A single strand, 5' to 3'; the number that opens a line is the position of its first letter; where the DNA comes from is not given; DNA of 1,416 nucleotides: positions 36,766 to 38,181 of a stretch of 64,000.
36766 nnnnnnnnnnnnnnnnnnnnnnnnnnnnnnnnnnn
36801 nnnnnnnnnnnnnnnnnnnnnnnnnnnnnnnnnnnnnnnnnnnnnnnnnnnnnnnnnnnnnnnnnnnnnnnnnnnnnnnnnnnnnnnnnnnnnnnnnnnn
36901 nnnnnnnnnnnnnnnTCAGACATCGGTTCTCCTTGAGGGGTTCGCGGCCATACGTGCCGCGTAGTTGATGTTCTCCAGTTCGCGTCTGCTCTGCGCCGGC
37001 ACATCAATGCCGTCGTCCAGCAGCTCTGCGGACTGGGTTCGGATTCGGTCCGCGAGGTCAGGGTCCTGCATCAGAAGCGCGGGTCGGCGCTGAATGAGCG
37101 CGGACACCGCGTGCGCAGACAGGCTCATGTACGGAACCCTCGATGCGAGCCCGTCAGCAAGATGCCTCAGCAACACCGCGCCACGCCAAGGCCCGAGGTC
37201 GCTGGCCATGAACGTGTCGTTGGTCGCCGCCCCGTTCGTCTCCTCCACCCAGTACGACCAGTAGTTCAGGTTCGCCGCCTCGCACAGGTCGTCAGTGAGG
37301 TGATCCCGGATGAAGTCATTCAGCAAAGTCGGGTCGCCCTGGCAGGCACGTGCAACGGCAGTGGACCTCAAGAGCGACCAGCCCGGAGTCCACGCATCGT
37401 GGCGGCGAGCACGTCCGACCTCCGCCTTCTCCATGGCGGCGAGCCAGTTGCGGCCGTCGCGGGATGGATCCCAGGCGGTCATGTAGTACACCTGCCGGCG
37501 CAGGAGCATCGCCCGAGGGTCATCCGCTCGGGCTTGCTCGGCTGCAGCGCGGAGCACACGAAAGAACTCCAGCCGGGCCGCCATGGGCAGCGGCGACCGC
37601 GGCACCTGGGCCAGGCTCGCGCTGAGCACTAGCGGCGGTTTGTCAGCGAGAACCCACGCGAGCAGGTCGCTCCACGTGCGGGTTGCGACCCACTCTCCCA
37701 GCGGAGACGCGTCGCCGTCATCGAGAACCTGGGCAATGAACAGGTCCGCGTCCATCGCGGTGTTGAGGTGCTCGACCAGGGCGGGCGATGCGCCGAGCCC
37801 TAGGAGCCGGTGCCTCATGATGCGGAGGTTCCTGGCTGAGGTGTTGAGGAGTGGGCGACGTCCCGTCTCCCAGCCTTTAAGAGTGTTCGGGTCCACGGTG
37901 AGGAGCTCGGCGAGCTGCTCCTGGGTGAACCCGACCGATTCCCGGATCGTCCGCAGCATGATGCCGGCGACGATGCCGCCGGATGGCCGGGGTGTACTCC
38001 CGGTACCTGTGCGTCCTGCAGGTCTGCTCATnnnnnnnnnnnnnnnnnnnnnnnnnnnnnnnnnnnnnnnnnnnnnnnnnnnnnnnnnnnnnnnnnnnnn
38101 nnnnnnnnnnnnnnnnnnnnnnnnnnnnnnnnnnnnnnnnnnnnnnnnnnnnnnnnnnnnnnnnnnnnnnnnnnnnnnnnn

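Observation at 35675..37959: Three-gene operon XRE-sensor-like / YfbR-type HD nucleotidase / HTH-GIY-YIG nuclease: candidate undescribed defence or addiction module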

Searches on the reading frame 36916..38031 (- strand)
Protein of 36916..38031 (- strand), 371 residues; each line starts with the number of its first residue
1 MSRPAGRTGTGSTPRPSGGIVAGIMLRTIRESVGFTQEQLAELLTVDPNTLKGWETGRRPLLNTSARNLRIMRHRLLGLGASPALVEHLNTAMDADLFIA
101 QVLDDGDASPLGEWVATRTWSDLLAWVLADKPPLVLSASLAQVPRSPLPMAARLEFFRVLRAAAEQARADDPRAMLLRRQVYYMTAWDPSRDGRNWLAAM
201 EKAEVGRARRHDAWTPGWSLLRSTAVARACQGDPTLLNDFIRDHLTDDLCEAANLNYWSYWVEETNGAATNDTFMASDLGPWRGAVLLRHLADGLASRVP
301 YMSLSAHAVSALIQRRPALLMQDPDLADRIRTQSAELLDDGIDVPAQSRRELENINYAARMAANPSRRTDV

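Call 3: search_protein_families(library=pfam, proteins=[window:36916-37959:-], max_evalue=0.01)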
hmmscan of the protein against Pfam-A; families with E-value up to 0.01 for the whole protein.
window:36916-37959:- (347 aa): 3 families
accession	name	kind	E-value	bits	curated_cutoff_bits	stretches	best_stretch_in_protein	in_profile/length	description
PF13560.12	HTH_31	-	3.2e-07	31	27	1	2-40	6-43/64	Helix-turn-helix domain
PF01381.28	HTH_3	-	4.6e-07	30.2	23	1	2-36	1-36/55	Helix-turn-helix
PF12844.13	HTH_19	-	0.00019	21.7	30.2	1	1-45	3-44/64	Helix-turn-helix domain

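Call 4: search_protein_families(library=padloc, proteins=[window:36916-37959:-], max_evalue=0.01)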
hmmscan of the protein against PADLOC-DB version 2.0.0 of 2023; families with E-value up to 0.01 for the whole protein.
window:36916-37959:- (347 aa): 1 family
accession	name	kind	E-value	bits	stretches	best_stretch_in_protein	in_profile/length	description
PDLC02926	HTH_VI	-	0.0014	16.8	1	2-36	6-40/92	-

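Call 11: find_homologous_proteins(query=window:36916-38031:-, max_evalue=0.001)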
Query window:36916-38031:- (371 aa): 138 proteins with E <= 0.001 among 8000 candidates; the best 120 are listed.
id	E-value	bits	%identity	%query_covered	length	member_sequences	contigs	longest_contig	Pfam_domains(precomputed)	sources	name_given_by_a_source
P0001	1.1e-221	753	91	99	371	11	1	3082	PF01381.29,PF13560.13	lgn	-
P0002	3.2e-188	643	78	100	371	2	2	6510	PF13560.13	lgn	-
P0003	1.2e-161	556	67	95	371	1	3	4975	PF01381.29,PF13560.13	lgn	-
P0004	5.5e-160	550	70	100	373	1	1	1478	PF12844.14,PF01381.29,PF13560.13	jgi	jgi:transcriptional regulator with XRE-family HTH domain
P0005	5.6e-158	544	66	99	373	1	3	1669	PF12844.14,PF01381.29,PF13560.13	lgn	-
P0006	3.7e-156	538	68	95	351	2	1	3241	PF12844.14,PF01381.29,PF13560.13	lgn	-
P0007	5.1e-156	537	67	99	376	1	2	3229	PF13560.13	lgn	-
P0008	2.4e-153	528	64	96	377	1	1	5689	PF01381.29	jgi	jgi:transcriptional regulator with XRE-family HTH domain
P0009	5.5e-130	451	59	100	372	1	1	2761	-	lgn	-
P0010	5.8e-130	451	60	99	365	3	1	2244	PF01381.29,PF13560.13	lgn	-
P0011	2.0e-129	450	62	90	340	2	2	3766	-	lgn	-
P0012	1.7e-120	420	58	92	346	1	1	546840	-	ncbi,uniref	ncbi:helix-turn-helix transcriptional regulator [Nonomuraea purpurea]|uniref:Helix-turn-helix transc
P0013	3.4e-110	386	55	97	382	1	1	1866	PF01381.29,PF13560.13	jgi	jgi:transcriptional regulator with XRE-family HTH domain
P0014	4.2e-108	379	53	94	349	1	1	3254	PF01381.29,PF13560.13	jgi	jgi:transcriptional regulator with XRE-family HTH domain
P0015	1.8e-103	364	52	97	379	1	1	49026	PF01381.29,PF13560.13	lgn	-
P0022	5.4e-100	353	52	96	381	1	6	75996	PF01381.29,PF13560.13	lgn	-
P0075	2.8e-63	232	40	97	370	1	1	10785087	PF01381.29,PF13560.13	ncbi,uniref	ncbi:helix-turn-helix domain-containing protein [Streptomyces sp. R39]|uniref:Helix-turn-helix domai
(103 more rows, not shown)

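Call 12: find_encoding_contigs(protein=P0012, flank=6000, max_places=2)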
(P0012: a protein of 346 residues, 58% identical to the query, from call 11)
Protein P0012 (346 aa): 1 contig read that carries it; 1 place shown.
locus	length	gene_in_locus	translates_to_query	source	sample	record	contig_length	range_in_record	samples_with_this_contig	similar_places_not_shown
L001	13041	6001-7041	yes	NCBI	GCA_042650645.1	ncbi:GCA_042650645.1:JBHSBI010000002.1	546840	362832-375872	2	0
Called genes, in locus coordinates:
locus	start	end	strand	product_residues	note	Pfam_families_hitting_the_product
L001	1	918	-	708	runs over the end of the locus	PF01580:FtsK_SpoIIIE (weak)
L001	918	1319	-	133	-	-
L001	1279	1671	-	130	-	-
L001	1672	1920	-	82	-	-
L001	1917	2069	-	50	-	-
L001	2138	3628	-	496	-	-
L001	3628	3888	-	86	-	-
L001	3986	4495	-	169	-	-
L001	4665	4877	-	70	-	-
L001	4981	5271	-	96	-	-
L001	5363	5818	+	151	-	PF00392:GntR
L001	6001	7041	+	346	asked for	-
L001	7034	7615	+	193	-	PF12917:YfbR-like, PF13023:HD_3, PF01966:HD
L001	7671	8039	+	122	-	PF19760:DUF6247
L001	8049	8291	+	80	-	-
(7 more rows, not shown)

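Call 13: find_encoding_contigs(protein=P0022, flank=6000, max_places=2)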
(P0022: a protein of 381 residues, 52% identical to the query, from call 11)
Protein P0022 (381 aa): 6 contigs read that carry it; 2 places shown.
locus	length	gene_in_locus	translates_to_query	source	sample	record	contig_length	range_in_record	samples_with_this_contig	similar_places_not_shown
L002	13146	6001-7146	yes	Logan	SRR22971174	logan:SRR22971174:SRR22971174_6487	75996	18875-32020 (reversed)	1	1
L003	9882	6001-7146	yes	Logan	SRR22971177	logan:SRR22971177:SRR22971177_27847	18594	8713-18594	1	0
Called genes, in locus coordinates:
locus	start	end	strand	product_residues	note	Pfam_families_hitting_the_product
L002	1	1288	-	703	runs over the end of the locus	-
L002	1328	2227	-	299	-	-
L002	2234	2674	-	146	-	-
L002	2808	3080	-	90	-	-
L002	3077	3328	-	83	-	-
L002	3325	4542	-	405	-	-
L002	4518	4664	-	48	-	-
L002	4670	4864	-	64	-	-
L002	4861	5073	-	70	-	-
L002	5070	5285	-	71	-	-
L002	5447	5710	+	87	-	-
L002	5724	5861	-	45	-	-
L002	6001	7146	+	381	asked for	PF13560:HTH_31, PF01381:HTH_3 (weak)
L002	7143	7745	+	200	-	PF12917:YfbR-like, PF13023:HD_3, PF01966:HD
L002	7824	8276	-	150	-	PF13455:MUG113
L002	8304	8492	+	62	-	PF15919:HicB_lk_antitox (weak)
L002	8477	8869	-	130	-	-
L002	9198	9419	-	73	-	-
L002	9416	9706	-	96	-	-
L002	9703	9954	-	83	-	-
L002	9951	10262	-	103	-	-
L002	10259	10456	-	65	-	-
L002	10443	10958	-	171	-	-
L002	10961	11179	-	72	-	-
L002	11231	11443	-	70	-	-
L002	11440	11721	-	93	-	-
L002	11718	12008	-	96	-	-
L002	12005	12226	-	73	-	-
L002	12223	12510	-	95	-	-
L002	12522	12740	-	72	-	-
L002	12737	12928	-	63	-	-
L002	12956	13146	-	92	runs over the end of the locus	-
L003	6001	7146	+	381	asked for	PF13560:HTH_31, PF01381:HTH_3 (weak)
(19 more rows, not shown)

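Call 14: find_encoding_contigs(protein=P0075, flank=6000, max_places=2)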
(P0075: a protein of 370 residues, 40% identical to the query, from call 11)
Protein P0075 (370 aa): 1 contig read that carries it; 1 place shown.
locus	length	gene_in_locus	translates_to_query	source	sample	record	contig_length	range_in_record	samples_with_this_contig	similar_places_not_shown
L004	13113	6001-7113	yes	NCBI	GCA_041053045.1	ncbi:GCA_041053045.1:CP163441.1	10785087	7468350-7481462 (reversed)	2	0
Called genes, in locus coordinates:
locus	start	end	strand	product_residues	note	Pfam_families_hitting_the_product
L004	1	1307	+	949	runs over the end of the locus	PF00933:Glyco_hydro_3, PF01915:Glyco_hydro_3_C, PF14310:Fn3-like, PF03422:CBM_6 (weak)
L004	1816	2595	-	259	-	PF00106:adh_short, PF13561:adh_short_C2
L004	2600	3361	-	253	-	PF00550:PP-binding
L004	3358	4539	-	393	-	-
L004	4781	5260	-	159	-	PF13581:HATPase_c_2, PF02518:HATPase_c (weak)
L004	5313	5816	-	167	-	-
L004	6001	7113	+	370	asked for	PF01381:HTH_3 (weak), PF13560:HTH_31 (weak)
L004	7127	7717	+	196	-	PF12917:YfbR-like, PF13023:HD_3, PF01966:HD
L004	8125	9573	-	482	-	PF00171:Aldedh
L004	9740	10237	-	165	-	-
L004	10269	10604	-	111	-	-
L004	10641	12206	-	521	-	PF07905:PucR, PF13556:HTH_30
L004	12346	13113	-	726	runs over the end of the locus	-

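Call 16: find_encoding_contigs(protein=P0002, flank=6000, max_places=2)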
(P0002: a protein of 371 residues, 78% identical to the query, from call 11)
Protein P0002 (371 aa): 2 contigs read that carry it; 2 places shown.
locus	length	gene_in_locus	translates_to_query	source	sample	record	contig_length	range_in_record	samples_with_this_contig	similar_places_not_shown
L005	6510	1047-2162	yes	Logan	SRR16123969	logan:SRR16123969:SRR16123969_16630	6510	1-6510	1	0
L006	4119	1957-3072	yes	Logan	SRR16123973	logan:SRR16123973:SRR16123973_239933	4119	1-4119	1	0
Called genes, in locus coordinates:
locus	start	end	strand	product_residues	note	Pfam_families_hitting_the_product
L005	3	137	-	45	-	?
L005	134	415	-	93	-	PF12728:HTH_17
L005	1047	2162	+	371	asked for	PF13560:HTH_31 (weak)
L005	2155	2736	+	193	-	PF12917:YfbR-like, PF13023:HD_3, PF01966:HD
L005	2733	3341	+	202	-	PF10544:T5orf172 (weak), PF13455:MUG113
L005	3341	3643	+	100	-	-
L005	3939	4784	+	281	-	-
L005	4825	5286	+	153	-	-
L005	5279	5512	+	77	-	-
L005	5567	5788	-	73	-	-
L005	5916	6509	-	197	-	?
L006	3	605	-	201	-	?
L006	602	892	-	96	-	-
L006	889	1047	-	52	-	-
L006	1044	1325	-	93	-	PF12728:HTH_17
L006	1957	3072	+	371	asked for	PF13560:HTH_31 (weak)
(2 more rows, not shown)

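Call 17: find_encoding_contigs(protein=P0015, flank=8000, max_places=1)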
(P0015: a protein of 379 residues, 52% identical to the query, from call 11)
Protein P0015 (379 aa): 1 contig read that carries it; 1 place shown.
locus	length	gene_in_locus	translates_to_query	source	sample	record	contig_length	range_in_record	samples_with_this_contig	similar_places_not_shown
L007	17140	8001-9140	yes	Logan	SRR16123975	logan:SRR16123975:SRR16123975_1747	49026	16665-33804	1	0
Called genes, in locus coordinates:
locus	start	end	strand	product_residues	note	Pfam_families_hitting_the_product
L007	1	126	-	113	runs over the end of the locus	-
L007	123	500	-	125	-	-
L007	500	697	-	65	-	-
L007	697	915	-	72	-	-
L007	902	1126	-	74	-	-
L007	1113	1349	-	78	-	-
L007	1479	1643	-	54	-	-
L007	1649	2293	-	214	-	-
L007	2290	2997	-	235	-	-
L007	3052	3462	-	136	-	-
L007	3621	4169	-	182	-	-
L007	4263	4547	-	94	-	-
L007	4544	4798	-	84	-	-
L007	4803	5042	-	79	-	-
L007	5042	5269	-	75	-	-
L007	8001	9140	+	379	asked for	PF01381:HTH_3 (weak), PF13560:HTH_31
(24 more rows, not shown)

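Call 25: predict_structure(alignment_id=A1)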
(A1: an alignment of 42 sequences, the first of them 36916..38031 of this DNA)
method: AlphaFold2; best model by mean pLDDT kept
length: 371 residues; sequences in the alignment: 42
mean_pLDDT: 90.2   pTM: 0.87
mean pLDDT of the five models: 90.2, 90.1, 89.2, 88.5, 88.3
residues with pLDDT >= 90: 289; 70-90: 58; 50-70: 11; < 50: 13
segments of 3 or more residues with pLDDT < 50: 1-11
pLDDT, mean of each block of 10 residues (from residue 1): 39 69 94 95 97 93 93 96 92 96 96 95 95 81 87 97 93 94 95 96 85 82 95 95 92 95 90 85 90 93 97 95 96 95 92 97 72 44
secondary structure, 60 per line:
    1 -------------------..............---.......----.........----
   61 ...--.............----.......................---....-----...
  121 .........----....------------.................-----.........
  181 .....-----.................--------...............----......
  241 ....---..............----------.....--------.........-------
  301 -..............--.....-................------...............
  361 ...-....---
elements in order: H20-33 H37-43 H48-56 H66-78 H83-105 H109-112 H118-129 H134-137 H150-166 H172-185 H191-207 H216-230 H235-244 H248-261 H272-276 H285-293 H302-315 H318-322 H324-339 H346-363 H365-368

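Call 28: search_protein_families(library=phrogs, proteins=[window:36916-38031:-], max_evalue=0.001)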
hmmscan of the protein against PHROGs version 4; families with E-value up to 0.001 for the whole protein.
window:36916-38031:- (371 aa): 8 families
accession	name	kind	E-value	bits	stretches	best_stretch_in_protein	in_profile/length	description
phrog_2104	-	unknown function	2.4e-07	31.9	1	26-71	44-89/103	-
phrog_14076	-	transcription regulation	7.1e-05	24.3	1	26-76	18-68/86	transcriptional regulator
phrog_7950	-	transcription regulation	9.1e-05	23.5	1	26-57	12-43/68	transcriptional repressor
phrog_2328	-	transcription regulation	0.00016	22.5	1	26-61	20-55/128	transcriptional repressor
phrog_5823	-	transcription regulation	0.0002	21.6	1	25-78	10-68/404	transcriptional regulator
phrog_8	-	transcription regulation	0.00029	21.4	1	26-60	81-115/346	transcriptional regulator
phrog_3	-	transcription regulation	0.00057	20.8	1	25-78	92-138/430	transcriptional repressor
phrog_4836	-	transcription regulation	0.00061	20.4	0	24-58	78-112/194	CII-like regulator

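Call 29: fold_search(model_id=the predicted structure, library=pdb)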
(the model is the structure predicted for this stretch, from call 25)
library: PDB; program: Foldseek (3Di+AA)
matches with E <= 10: 720; with E <= 0.001: 0
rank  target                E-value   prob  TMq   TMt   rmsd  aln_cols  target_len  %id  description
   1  2yns_A                7.2e-02  0.75  0.24  0.22  17.7       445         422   11  rImp_alpha_B54NLS (released 2013-01-09)
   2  7f6m_A                1.0e-01  0.80  0.20  0.22  15.9       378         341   13  Crystal structure of APC complexed with a peptide inhibitor MAI-516 (released 2022-06-29)
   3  5h2x_A                1.2e-01  0.77  0.25  0.23  17.2       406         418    9  Crystal structure of the karyopherin Kap60p bound to the SUMO protease Ulp1p (150-172) (released 2016-12-14)
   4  3f52_E                1.8e-01  1.00  0.17  0.70   4.5        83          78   31  Crystal structure of the clp gene regulator ClgR from C. glutamicum (released 2008-11-18)
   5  3f51_B                1.8e-01  1.00  0.17  0.60   6.3        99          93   32  Crystal Structure of the clp gene regulator ClgR from Corynebacterium glutamicum (released 2008-11-18)
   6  7f7o_A                1.8e-01  0.66  0.20  0.23  15.8       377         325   12  APC-Asef FP assay tracer (released 2022-07-06)
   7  7tmt_P                1.8e-01  0.35  0.19  0.17  19.7       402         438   11  V-ATPase from Saccharomyces cerevisiae, State 3 (released 2022-04-20)
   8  3f51_E                2.1e-01  1.00  0.18  0.59   6.1       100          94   29  Crystal Structure of the clp gene regulator ClgR from Corynebacterium glutamicum (released 2008-11-18)
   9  7dlv_E                2.2e-01  0.87  0.14  0.35  13.3       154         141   16  shrimp dUTPase in complex with Stl (released 2021-12-01)
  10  7nmz_AA               2.4e-01  0.54  0.17  0.23  16.4       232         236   12  Structure of 14-3-3 eta in complex with Nedd4-2(335-455) containing two 14-3-3 binding motifs Ser342 and Ser448 (released 2021-07-21)
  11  4rv1_C                2.5e-01  0.47  0.21  0.20  17.6       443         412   12  Crystal Structure of Engineered Protein. Northeast Structural Genomics Consortium (NESG) Target OR497. (released 2014-12-10)
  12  1wa5_B                2.5e-01  0.35  0.21  0.17  19.6       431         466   14  Structure of the Cse1:Imp-alpha:RanGTP complex (released 2004-12-13)
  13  3f51_D                2.8e-01  1.00  0.17  0.60   6.4       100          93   32  Crystal Structure of the clp gene regulator ClgR from Corynebacterium glutamicum (released 2008-11-18)
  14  5iz9_A                2.9e-01  0.57  0.20  0.22  15.8       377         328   12  Protein-protein interaction (released 2017-07-05)
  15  1th1_A                2.9e-01  0.47  0.21  0.17  18.4       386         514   12  Beta-catenin in complex with a phosphorylated APC 20aa repeat fragment (released 2004-09-07)
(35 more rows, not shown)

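Call 32: find_related_loci(query=A1, collection=genome_contigs, flank=6000)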
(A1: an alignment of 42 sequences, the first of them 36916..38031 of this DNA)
Query A1 (371 aa) in genome_contigs; peptide patterns used: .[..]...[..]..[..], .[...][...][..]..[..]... (x = any residue, [..] = any of these).
468 stretches matched a pattern; 396 encode a relative of the query (tblastn E <= 1e-3); the best 80 are kept; 80 distinct loci.
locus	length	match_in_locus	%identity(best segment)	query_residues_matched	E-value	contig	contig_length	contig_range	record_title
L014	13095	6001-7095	59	1-367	4e-134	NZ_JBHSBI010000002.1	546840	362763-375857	Nonomuraea purpurea strain TBRC 1276 GCM70011553_68, whole genome shotgun sequence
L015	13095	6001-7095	59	1-366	1e-126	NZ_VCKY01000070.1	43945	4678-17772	Nonomuraea turkmeniaca strain DSM 43926 NODE_70_length_43945_cov_13.9436, whole genome shotgun sequence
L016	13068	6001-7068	49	10-365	9e-94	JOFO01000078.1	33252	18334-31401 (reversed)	Microtetraspora glauca strain NRRL B-3735 contig78.1, whole genome shotgun sequence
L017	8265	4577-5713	41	6-368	2e-76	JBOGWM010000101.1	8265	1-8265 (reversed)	MAG: Actinomycetota bacterium isolate M3-S_metawrap_bin.281 k127_3279163, whole genome shotgun sequence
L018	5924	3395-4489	40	8-361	1e-73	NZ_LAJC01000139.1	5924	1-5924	Allosalinactinospora lopnorensis strain CA15-2 contig00139, whole genome shotgun sequence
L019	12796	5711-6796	41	7-362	2e-71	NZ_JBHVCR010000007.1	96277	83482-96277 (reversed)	Streptomyces sp. NPDC057426 NPDC057426_T20_D10.ctg-0007, whole genome shotgun sequence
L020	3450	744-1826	42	7-361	2e-71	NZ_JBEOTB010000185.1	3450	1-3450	Streptomyces sp. NPDC096030 NPDC096030_221_D10.ctg-0185, whole genome shotgun sequence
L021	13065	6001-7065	42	11-362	2e-70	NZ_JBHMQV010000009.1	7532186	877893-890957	Streptomyces noboritoensis strain JCM 4557 GCM70010318_4, whole genome shotgun sequence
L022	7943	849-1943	41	2-362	1e-69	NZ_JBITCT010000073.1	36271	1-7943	Streptomyces sp. NPDC051677 NPDC051677_372_G11.ctg-0073, whole genome shotgun sequence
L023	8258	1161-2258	41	2-362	7e-70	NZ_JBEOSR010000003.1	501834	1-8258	Streptomyces sp. NPDC096095 NPDC096095_221_D2.ctg-0003, whole genome shotgun sequence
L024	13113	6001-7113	41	8-363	1e-69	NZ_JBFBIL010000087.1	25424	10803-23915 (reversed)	Kitasatospora sp. NPDC088351 NPDC088351_187_D5.ctg-0087, whole genome shotgun sequence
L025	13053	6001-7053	41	15-362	9e-70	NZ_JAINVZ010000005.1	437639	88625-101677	Streptantibioticus parmotrematis strain Ptm05 5, whole genome shotgun sequence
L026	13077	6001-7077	40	9-362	6e-70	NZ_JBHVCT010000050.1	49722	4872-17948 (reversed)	Streptomyces sp. NPDC057428 NPDC057428_T21_D11.ctg-0050, whole genome shotgun sequence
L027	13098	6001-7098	40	2-362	2e-69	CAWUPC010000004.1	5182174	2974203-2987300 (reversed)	Streptomyces sp. AC2023 isolate barcode24 genome assembly, contig: contig_2, whole genome shotgun sequence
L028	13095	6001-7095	41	2-362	3e-69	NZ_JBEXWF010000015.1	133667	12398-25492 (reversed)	Streptomyces sp. NPDC005890 NPDC005890_7_D7.ctg-0015, whole genome shotgun sequence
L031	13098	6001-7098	40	2-362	3e-69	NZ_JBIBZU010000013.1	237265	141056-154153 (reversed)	Streptomyces sp. NPDC014623 NPDC014623_259_D2.ctg-0013, whole genome shotgun sequence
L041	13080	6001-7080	41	8-362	4e-68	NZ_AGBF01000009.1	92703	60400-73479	Streptomyces zinciresistens K42 contig00009, whole genome shotgun sequence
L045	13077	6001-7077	39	9-362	5e-67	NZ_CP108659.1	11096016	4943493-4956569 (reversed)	Streptomyces sp. NBC_01092 chromosome, complete genome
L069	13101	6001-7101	40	2-362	2e-65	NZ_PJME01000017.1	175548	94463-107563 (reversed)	Streptomyces geranii strain A301 Scaffold16_1, whole genome shotgun sequence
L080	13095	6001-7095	41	2-361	4e-64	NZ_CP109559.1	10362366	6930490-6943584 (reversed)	Streptomyces sp. NBC_01384 chromosome, complete genome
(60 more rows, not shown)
